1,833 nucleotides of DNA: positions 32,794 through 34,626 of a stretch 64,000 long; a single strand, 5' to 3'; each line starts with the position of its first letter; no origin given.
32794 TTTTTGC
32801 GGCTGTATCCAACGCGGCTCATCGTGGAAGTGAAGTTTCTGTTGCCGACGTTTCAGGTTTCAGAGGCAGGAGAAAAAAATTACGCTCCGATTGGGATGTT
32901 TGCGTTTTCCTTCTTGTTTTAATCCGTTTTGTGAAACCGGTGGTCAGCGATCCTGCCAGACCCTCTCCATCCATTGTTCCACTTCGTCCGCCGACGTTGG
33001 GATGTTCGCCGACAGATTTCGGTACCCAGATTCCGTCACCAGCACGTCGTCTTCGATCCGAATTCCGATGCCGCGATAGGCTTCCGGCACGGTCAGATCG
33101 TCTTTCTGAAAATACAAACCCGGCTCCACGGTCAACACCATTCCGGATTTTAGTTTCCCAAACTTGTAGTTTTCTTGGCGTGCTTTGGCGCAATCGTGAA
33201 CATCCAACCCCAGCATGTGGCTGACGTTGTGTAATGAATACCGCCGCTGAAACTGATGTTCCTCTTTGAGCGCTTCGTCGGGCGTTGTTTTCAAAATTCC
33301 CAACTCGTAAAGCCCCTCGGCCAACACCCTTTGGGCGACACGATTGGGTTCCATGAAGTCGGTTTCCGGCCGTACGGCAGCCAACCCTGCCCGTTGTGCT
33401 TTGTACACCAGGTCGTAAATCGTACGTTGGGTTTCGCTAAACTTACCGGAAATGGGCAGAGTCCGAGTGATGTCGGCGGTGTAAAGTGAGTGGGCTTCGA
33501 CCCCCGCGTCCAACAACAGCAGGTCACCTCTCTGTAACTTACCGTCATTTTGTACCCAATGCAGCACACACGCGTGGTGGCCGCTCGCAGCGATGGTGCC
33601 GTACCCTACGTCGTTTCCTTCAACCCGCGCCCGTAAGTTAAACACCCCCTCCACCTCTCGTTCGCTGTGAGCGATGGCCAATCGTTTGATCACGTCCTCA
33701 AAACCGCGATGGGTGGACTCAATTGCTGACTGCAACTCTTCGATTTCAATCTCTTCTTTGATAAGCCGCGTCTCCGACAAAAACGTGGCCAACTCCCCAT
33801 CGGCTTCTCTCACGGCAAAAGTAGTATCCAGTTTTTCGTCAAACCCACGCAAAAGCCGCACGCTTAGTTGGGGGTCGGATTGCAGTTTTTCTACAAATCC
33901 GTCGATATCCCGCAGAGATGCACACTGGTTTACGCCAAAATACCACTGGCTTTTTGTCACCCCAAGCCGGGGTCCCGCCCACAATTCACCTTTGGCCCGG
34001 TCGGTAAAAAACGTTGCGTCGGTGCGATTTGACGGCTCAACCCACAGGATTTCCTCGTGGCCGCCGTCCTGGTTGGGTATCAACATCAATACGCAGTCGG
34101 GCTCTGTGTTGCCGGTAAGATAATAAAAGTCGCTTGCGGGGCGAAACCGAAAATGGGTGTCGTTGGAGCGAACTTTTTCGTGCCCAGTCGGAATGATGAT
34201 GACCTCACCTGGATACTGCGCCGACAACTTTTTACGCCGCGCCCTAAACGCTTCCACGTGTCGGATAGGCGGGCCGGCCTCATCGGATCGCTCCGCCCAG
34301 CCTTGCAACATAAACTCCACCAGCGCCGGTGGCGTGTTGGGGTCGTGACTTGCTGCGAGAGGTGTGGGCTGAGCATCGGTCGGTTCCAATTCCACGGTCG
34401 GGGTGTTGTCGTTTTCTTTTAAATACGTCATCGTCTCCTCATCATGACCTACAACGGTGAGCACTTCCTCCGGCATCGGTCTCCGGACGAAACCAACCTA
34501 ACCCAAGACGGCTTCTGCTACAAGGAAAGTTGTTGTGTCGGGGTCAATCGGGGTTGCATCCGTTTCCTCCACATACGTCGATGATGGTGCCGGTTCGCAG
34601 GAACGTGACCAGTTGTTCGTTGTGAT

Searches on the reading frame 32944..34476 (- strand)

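Call 10: search_protein_families(library=pfam, proteins=[window:32944-34476:-], max_evalue=0.01)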
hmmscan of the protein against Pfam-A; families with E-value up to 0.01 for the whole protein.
window:32944-34476:- (510 aa): 2 families
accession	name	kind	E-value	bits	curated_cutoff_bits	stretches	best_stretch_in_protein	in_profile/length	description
PF00557.29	Peptidase_M24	-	1.7e-49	168.9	23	1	247-482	2-208/208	Metallopeptidase family M24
PF05195.22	AMP_N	-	1.6e-25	89.6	24.6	1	77-200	1-115/121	Aminopeptidase P, N-terminal domain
